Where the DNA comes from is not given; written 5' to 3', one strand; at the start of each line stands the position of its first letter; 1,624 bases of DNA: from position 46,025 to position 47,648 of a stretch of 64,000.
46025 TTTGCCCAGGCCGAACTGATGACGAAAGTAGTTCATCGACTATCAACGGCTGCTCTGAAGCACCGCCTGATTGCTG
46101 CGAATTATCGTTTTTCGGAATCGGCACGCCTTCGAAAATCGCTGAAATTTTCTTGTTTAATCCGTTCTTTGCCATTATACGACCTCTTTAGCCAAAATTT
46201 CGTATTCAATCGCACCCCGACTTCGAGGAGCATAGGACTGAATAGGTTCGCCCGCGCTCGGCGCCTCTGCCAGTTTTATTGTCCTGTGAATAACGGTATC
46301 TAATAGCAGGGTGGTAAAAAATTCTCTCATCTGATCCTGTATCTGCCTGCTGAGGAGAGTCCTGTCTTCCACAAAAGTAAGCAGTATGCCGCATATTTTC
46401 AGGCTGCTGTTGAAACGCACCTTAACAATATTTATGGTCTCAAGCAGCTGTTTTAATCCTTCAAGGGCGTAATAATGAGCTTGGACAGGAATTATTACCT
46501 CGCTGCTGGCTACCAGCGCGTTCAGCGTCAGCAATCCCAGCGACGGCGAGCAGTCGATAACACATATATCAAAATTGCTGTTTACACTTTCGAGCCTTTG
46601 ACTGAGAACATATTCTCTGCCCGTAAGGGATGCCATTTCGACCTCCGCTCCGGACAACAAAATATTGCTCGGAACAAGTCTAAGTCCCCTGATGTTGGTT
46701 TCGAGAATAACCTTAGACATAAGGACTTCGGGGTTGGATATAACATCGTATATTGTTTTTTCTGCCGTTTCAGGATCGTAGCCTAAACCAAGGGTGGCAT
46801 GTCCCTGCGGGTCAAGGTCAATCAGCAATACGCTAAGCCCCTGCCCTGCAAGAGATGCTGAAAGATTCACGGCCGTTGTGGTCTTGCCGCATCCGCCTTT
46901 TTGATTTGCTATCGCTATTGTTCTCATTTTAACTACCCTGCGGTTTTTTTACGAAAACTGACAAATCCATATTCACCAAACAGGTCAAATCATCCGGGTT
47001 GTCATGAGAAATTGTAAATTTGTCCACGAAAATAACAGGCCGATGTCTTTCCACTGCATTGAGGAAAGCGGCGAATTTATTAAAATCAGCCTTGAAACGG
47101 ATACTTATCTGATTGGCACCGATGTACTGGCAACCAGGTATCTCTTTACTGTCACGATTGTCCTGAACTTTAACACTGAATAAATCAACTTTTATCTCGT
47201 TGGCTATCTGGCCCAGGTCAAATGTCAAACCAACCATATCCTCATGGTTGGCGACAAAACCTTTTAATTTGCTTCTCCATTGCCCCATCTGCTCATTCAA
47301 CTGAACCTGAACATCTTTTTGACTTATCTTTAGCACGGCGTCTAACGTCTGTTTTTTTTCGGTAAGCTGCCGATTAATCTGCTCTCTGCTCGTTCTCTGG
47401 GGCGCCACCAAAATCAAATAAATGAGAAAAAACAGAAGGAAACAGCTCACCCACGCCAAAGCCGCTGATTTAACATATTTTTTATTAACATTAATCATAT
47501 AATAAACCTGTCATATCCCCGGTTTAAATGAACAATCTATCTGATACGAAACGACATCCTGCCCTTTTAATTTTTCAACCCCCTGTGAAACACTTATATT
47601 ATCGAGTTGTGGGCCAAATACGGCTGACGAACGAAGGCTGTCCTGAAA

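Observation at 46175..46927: ParA/MinD-type ATPase translationally coupled inside a pilM-pilN-pilO-X-secretin operon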

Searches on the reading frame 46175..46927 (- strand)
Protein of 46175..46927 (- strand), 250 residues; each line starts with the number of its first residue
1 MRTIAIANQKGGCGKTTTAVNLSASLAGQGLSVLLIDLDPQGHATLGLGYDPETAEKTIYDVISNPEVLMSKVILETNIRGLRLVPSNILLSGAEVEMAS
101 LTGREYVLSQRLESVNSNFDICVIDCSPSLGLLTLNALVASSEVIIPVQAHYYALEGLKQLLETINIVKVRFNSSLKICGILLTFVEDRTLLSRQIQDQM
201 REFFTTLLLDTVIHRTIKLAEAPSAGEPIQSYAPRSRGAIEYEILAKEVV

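Call 3: search_protein_families(library=pfam, proteins=[window:46175-46927:-], max_evalue=0.01)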
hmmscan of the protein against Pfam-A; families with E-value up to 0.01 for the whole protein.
window:46175-46927:- (250 aa): 8 families
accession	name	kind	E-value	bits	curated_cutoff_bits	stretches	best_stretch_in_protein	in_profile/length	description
PF13614.12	AAA_31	-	2.8e-62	210.2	27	1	1-178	1-177/177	AAA domain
PF01656.29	CbiA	-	6.2e-26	91.2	25.4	1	4-229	1-125/125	CobQ/CobB/MinD/ParA nucleotide binding domain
PF06564.18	CBP_BcsQ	-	3e-12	47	21.3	1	1-247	1-231/234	Cellulose biosynthesis protein BcsQ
PF09140.17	MipZ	-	1.4e-08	34.9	20.7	1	3-41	2-40/262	ATPase MipZ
PF10609.15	ParA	-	1.9e-08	34.5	27.1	1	2-146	4-141/246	NUBPL iron-transfer P-loop NTPase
PF00142.24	Fer4_NifH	-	1.6e-06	28.3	25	1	4-65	3-61/271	4Fe-4S iron sulfur cluster binding proteins, NifH/frxC family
PF02374.21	ArsA_ATPase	-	2.5e-05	24.1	24.3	1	8-128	7-134/305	Anion-transporting ATPase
PF07015.17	VirC1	-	0.00036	20.4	24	1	1-39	1-39/231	VirC1 protein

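Call 4: search_protein_families(library=ncbifam, proteins=[window:46175-46927:-], max_evalue=0.01)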
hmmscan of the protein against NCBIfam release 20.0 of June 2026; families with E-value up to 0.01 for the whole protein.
window:46175-46927:- (250 aa): 29 families (the best 25 are shown)
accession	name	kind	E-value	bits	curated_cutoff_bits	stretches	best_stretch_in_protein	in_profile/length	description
TIGR03453.1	partition_RepA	equivalog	7.3e-35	120.5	348.45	1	2-216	105-333/387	plasmid partitioning protein RepA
NF041546.1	ParA_partition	equivalog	6.7e-32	110.7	180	2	3-45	1-43/203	ParA family partition ATPase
NF010443.0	PRK13869.1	subfamily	3.7e-24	85.3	446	1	2-164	122-298/405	plasmid-partitioning protein RepA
NF010259.0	PRK13705.1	equivalog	5.8e-20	71.6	725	1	3-217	108-336/388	plasmid-partitioning protein SopA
TIGR03371.1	cellulose_yhjQ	equivalog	9.2e-20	71.2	157.85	1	1-247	1-239/246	cellulose biosynthesis protein BcsQ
NF041283.1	PrgP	equivalog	3.7e-18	65.9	400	1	2-223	3-232/297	ParA superfamily DNA segregation protein PrgP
TIGR01969.1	minD_arch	subfamily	4.2e-18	65.4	201.75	1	2-249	1-230/251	cell division ATPase MinD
TIGR03018.1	pepcterm_TyrKin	hypoth_equivalog_domain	4.1e-12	45.9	230.65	1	3-167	37-198/207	XrtA-associated tyrosine autokinase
TIGR01007.1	eps_fam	subfamily_domain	9e-12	45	108.05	1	2-141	18-149/204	polysaccharide biosynthesis tyrosine autokinase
TIGR01968.1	minD_bact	equivalog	2.9e-10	39.9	212.9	1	2-247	2-234/261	septum site-determining protein MinD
NF033200.1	F430_CfbC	exception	1.2e-07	31.3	402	1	4-87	3-83/260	Ni-sirohydrochlorin a,c-diamide reductive cyclase ATP-dependent reductase subunit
NF009701.0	PRK13230.1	subfamily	3.6e-07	29.5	350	1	1-93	1-88/291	nitrogenase reductase-like protein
TIGR01287.1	nifH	equivalog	8.7e-07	28.5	394.35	1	4-79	3-77/275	nitrogenase iron protein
TIGR01281.1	DPOR_bchL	equivalog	2.9e-06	26.8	345.15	1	9-49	7-47/268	ferredoxin:protochlorophyllide reductase (ATP-dependent) iron-sulfur ATP-binding protein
NF047398.1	AAA_KGGVGR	domain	3.6e-06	27.5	90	1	2-39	3-40/190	KGGVGR-motif variant AAA ATPase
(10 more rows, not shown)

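Call 6: find_homologous_proteins(query=window:46175-46927:-)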
Query window:46175-46927:- (250 aa): 7998 proteins with E <= 0.001 among 8000 candidates; the best 120 are listed.
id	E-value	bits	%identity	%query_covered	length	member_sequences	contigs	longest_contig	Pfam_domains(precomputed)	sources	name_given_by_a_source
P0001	6.2e-154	528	100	100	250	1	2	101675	PF00142.25,PF10609.16,PF01656.30,PF13614.13,PF09140.18,PF06564.19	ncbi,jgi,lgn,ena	ncbi:MAG: AAA family ATPase [Sedimentisphaerales bacterium]|jgi:chromosome partitioning protein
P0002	8.1e-144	495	93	100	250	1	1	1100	PF00142.25,PF10609.16,PF01656.30,PF13614.13,PF09140.18,PF06564.19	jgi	jgi:chromosome partitioning protein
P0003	5.6e-141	485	91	100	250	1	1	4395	PF00142.25,PF10609.16,PF01656.30,PF13614.13,PF09140.18,PF06564.19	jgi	jgi:chromosome partitioning protein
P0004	1.5e-130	451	84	100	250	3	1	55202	PF00142.25,PF10609.16,PF01656.30,PF13614.13,PF09140.18,PF06564.19,PF02374.22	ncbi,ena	-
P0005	2.0e-129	448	82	100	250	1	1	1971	PF00142.25,PF10609.16,PF01656.30,PF13614.13,PF09140.18,PF06564.19,PF02374.22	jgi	jgi:chromosome partitioning protein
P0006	2.0e-129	448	82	100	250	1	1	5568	PF00142.25,PF10609.16,PF01656.30,PF13614.13,PF09140.18,PF06564.19,PF02374.22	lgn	-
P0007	2.3e-129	448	83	100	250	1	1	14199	PF00142.25,PF10609.16,PF01656.30,PF13614.13,PF09140.18,PF06564.19,PF02374.22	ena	-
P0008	3.2e-129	447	83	100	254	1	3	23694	PF00142.25,PF10609.16,PF01656.30,PF13614.13,PF09140.18,PF06564.19,PF02374.22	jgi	jgi:chromosome partitioning protein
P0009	5.9e-129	446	83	100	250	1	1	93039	PF00142.25,PF10609.16,PF01656.30,PF13614.13,PF09140.18,PF06564.19,PF02374.22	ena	-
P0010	1.3e-128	445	82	100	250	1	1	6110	PF00142.25,PF10609.16,PF01656.30,PF13614.13,PF09140.18,PF06564.19,PF02374.22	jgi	jgi:chromosome partitioning protein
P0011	1.0e-127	442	81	100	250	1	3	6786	PF00142.25,PF10609.16,PF01656.30,PF13614.13,PF09140.18,PF06564.19,PF02374.22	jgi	jgi:chromosome partitioning protein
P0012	1.2e-126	439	84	100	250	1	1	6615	PF00142.25,PF10609.16,PF01656.30,PF13614.13,PF09140.18,PF06564.19,PF02374.22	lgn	-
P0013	8.5e-125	433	80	100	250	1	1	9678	PF00142.25,PF10609.16,PF01656.30,PF13614.13,PF09140.18,PF06564.19,PF02374.22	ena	-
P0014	3.1e-124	431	80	100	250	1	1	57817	PF00142.25,PF10609.16,PF01656.30,PF13614.13,PF09140.18,PF06564.19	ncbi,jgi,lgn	-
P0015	1.5e-123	429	79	100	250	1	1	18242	PF00142.25,PF10609.16,PF01656.30,PF13614.13,PF09140.18,PF06564.19,PF02374.22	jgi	jgi:chromosome partitioning protein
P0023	5.4e-110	384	70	100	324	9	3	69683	PF00142.25,PF10609.16,PF01656.30,PF13614.13,PF09140.18,PF06564.19,PF02374.22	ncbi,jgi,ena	-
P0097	1.5e-105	370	67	100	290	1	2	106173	PF00142.25,PF10609.16,PF01656.30,PF13614.13,PF09140.18,PF06564.19,PF02374.22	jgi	jgi:chromosome partitioning protein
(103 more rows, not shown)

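Call 7: find_encoding_contigs(protein=P0009, flank=8000, max_places=2)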
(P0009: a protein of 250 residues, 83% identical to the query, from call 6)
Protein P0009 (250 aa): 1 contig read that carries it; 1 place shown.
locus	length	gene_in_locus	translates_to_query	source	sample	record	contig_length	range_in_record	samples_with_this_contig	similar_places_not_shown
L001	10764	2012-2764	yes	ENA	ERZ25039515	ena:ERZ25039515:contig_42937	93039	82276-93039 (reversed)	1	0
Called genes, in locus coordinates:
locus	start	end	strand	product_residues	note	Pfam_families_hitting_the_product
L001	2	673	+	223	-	?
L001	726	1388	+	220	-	-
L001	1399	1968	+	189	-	PF10741:T2SSM_b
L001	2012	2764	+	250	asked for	PF00142:Fer4_NifH, PF01656:CbiA, PF02374:ArsA_ATPase (faint), PF06564:CBP_BcsQ, PF09140:MipZ, PF10609:ParA, PF13614:AAA_31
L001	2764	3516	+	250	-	-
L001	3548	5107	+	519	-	PF21305:type_II_gspD_N0 (weak), PF07660:STN (weak), PF03958:Secretin_N, PF00263:Secretin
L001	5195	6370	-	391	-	PF00437:T2SSE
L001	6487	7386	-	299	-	PF03412:Peptidase_C39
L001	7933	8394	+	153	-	-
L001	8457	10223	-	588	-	PF06418:CTP_synth_N, PF00117:GATase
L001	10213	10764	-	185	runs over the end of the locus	PF02348:CTP_transf_3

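Call 8: find_encoding_contigs(protein=P0023, flank=8000, max_places=2)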
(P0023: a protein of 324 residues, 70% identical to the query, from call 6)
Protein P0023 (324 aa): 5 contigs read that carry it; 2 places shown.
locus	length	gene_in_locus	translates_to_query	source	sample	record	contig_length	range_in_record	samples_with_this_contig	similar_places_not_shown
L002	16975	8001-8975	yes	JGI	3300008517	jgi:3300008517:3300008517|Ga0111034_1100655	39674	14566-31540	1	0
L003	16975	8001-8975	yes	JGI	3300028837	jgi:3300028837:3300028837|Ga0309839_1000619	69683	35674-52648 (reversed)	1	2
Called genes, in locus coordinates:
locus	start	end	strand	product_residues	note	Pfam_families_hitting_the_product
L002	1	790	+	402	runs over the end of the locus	PF28597:T2SSF_N, PF00482:T2SSF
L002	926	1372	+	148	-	PF07963:N_methyl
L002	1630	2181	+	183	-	-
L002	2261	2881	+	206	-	-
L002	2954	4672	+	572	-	-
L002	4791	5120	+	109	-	-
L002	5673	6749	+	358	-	PF11104:PilM_2, PF14450:FtsA (faint), PF06723:MreB_Mbl (faint), PF25216:Volactin (weak)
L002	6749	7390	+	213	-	-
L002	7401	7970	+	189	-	PF10741:T2SSM_b (weak)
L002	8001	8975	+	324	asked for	PF00142:Fer4_NifH, PF01656:CbiA, PF02374:ArsA_ATPase (faint), PF06564:CBP_BcsQ, PF09140:MipZ (weak), PF10609:ParA (weak), PF13614:AAA_31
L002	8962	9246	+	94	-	-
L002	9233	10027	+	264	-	-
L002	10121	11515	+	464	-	PF07660:STN, PF03958:Secretin_N (weak), PF00263:Secretin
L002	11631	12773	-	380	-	PF00924:MS_channel_2nd, PF21082:MS_channel_3rd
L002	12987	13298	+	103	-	PF01292:Ni_hydr_CYTB (faint), PF14358:DUF4405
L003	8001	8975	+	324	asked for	PF00142:Fer4_NifH, PF01656:CbiA, PF02374:ArsA_ATPase (faint), PF06564:CBP_BcsQ, PF09140:MipZ (weak), PF10609:ParA (weak), PF13614:AAA_31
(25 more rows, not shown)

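Call 9: find_encoding_contigs(protein=P0097, flank=8000, max_places=2)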
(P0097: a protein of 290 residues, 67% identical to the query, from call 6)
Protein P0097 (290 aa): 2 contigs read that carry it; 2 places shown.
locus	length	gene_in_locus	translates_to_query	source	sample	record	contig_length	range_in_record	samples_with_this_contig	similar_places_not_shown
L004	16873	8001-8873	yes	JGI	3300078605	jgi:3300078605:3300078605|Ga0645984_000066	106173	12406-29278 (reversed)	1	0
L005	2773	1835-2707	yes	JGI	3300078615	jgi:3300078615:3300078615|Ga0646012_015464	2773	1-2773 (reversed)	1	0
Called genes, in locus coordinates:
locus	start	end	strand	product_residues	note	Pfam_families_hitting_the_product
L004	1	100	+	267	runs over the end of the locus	-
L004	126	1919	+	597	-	-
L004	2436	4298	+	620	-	-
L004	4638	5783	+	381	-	PF11104:PilM_2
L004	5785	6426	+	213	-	-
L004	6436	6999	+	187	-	-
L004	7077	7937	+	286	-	PF00142:Fer4_NifH, PF01656:CbiA, PF02374:ArsA_ATPase (weak), PF06564:CBP_BcsQ, PF09140:MipZ, PF10609:ParA, PF13614:AAA_31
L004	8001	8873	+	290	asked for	PF00142:Fer4_NifH, PF01656:CbiA, PF02374:ArsA_ATPase (weak), PF06564:CBP_BcsQ, PF09140:MipZ, PF10609:ParA, PF13614:AAA_31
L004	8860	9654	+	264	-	-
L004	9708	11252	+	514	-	-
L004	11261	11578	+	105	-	-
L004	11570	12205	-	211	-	PF01844:HNH, PF13395:HNH_4 (weak), PF14279:HNH_5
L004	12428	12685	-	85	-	-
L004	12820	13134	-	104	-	PF00216:Bac_DNA_binding, PF18291:HU-HIG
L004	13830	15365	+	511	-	PF10502:Peptidase_S26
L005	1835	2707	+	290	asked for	PF00142:Fer4_NifH, PF01656:CbiA, PF02374:ArsA_ATPase (weak), PF06564:CBP_BcsQ, PF09140:MipZ, PF10609:ParA, PF13614:AAA_31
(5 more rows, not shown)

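Call 16: search_solved_structures(query=window:46175-46927:-, max_evalue=1e-10, show_alignments=2)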
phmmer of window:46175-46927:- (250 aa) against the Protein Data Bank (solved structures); distinct sequences matched with E-value up to 1e-10: 15.
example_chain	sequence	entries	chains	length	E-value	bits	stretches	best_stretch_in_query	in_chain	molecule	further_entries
8ray_B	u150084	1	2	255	4e-61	209.5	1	2-249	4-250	ParA family protein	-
1wcv_1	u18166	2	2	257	1.1e-54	188.4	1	2-249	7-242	SEGREGATION PROTEIN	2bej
2bek_A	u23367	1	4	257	1.5e-53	184.7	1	2-249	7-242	SEGREGATION PROTEIN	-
4pfs_A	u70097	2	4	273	4.5e-51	176.6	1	2-246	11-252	Cobyrinic Acid a,c-diamide synthase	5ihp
5if9_A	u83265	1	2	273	4.6e-51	176.6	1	2-246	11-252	Cobyrinic Acid a,c-diamide synthase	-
6iub_A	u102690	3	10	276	5.5e-48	166.5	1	3-249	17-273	SpoOJ regulator (Soj)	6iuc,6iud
8jmj_A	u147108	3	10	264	6.2e-47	163.1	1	3-249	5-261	SpoOJ regulator (Soj)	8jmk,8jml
6non_A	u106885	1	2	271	2.4e-19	72.8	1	1-169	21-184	Cobyrinic acid ac-diamide synthase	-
6noo_A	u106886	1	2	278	2.6e-19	72.8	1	1-169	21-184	Maintenance of carboxysome positioning A protein, MCDA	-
6nop_B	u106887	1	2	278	3.5e-18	69.1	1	1-169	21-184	Cobyrinic acid ac-diamide synthase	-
7dut_A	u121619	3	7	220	6.9e-17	64.8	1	4-165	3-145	SOJ protein (Soj)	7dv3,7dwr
3k9g_A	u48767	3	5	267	8.9e-15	57.9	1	3-191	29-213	PF-32 protein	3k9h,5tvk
1g3q_A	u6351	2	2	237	3.4e-13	52.8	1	2-249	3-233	CELL DIVISION INHIBITOR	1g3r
1ion_A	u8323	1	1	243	5.4e-13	52.1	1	2-249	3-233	PROBABLE CELL DIVISION INHIBITOR MIND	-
2oze_A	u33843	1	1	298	4.6e-11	45.8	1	9-218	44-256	Orf delta'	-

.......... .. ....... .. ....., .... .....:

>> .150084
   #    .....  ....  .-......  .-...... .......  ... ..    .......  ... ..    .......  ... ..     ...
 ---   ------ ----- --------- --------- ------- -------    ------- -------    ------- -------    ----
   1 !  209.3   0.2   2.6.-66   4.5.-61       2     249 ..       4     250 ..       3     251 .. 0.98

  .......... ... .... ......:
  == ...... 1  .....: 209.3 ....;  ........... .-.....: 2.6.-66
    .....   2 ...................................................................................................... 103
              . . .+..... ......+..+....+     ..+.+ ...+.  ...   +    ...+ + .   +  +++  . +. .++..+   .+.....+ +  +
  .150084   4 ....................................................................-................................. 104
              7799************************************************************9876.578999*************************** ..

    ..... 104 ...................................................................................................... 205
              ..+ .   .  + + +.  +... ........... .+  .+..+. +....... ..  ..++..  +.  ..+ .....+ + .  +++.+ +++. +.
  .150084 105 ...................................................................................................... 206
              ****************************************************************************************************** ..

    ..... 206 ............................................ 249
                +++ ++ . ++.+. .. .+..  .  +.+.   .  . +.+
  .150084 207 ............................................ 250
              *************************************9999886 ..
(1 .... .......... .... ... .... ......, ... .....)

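Call 17: find_related_loci(query=window:46175-46927:-, collection=genome_contigs, flank=7000)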
Query window:46175-46927:- (250 aa) in genome_contigs; peptide patterns used: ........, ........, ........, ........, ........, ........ (x = any residue, [..] = any of these).
600 stretches matched a pattern (row limit reached: there are more); 579 encode a relative of the query (tblastn E <= 1e-3); the best 80 are kept; 80 distinct loci.
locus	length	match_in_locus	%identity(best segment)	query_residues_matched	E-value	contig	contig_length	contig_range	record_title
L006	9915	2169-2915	68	1-249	5e-116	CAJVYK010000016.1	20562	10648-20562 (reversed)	TPA_asm: uncultured bacterium isolate DRR093005_bin.34_MetaBAT_v2.12.1_MAG genome assembly, contig: NODE_1212_length_205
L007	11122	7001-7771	67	1-250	3e-113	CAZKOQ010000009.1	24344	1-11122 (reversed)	MAG TPA_asm: uncultured Pirellulales bacterium isolate binchicken_co33_496 genome assembly, contig: NODE_2007_length_243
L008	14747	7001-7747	65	1-249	3e-111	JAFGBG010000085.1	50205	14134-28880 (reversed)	MAG: Sedimentisphaerales bacterium isolate Zod_Metabat.1017 k87_4544642, whole genome shotgun sequence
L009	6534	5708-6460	63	1-250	4e-111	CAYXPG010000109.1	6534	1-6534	MAG TPA_asm: uncultured Pirellulales bacterium isolate SRP068000_co3_9 genome assembly, contig: NODE_20260_length_6534_c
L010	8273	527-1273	66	1-249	4e-110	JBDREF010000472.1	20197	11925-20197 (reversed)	MAG: Planctomycetota bacterium isolate MEGAHIT-group-1.301 k141_12188203, whole genome shotgun sequence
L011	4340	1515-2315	62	1-250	2e-107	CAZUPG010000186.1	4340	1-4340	MAG TPA_asm: uncultured Pirellulales bacterium isolate binchicken_co100_69 genome assembly, contig: NODE_32510_length_43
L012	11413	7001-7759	64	1-250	8e-106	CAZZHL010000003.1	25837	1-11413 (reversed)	MAG TPA_asm: uncultured Pirellulales bacterium isolate binchicken_co34_270 genome assembly, contig: NODE_2866_length_258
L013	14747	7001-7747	63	1-249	1e-105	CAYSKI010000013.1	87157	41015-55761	MAG TPA_asm: uncultured Pirellulales bacterium isolate binchicken_co89_445 genome assembly, contig: NODE_255_length_8715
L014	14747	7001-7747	61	1-249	2e-104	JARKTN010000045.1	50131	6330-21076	MAG: Anaerohalosphaeraceae bacterium isolate Seed_metabat.19 k141_316823, whole genome shotgun sequence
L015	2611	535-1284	60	1-249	3e-108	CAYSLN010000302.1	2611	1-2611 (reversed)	MAG TPA_asm: uncultured Pirellulales bacterium isolate SRP214966_co2_139 genome assembly, contig: NODE_95772_length_2611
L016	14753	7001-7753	60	1-250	1e-103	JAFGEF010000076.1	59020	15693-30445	MAG: Sedimentisphaerales bacterium isolate Zod_Metabat.1213 k87_6660535, whole genome shotgun sequence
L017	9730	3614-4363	61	1-249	5e-103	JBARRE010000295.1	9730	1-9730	MAG: Sedimentisphaerales bacterium isolate MFD13433_ilm_asm_bin29 k127_110321, whole genome shotgun sequence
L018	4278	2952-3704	59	1-250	6e-103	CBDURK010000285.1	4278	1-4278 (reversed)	MAG TPA_asm: uncultured bacterium isolate SRR21487744_binner12_Refined_154 genome assembly, contig: ERZ25748493.18236, w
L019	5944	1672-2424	59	1-250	2e-102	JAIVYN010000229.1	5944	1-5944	MAG: Candidatus Aegiribacteria sp. isolate SFP3_RS_05_5 NODE_8255_length_5944_cov_6.565756, whole genome shotgun sequenc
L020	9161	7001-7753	61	1-250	6e-102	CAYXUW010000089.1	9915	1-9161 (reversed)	MAG TPA_asm: uncultured Pirellulales bacterium isolate binchicken_co178_121 genome assembly, contig: NODE_8224_length_99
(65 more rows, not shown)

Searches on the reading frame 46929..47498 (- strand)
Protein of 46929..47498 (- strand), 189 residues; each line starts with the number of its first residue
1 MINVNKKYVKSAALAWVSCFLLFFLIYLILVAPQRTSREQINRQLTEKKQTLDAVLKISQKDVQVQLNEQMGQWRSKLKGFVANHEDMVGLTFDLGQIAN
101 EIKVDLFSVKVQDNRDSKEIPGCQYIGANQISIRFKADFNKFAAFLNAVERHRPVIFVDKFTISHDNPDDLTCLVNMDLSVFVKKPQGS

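Call 3: search_protein_families(library=pfam, proteins=[window:46929-47498:-], max_evalue=0.01)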
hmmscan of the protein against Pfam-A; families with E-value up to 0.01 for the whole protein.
window:46929-47498:- (189 aa): 2 families
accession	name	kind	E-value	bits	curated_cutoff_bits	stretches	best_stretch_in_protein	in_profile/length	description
PF04612.17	T2SSM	-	1e-05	26.2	27.8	1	13-94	18-99/160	Type II secretion system (T2SS), protein M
PF10741.14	T2SSM_b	-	0.00015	22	21.7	1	130-164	52-86/111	Type II secretion system (T2SS), protein M subtype b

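Call 4: search_protein_families(library=ncbifam, proteins=[window:46929-47498:-], max_evalue=0.01)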
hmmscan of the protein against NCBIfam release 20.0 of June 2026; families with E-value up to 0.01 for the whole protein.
window:46929-47498:- (189 aa): 1 family
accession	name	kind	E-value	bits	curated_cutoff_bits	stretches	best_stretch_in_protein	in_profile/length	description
NF040576.1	T2SS_GspM_XpsM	equivalog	3.7e-08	33.2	60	1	131-167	118-154/180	type II secretion system protein GspM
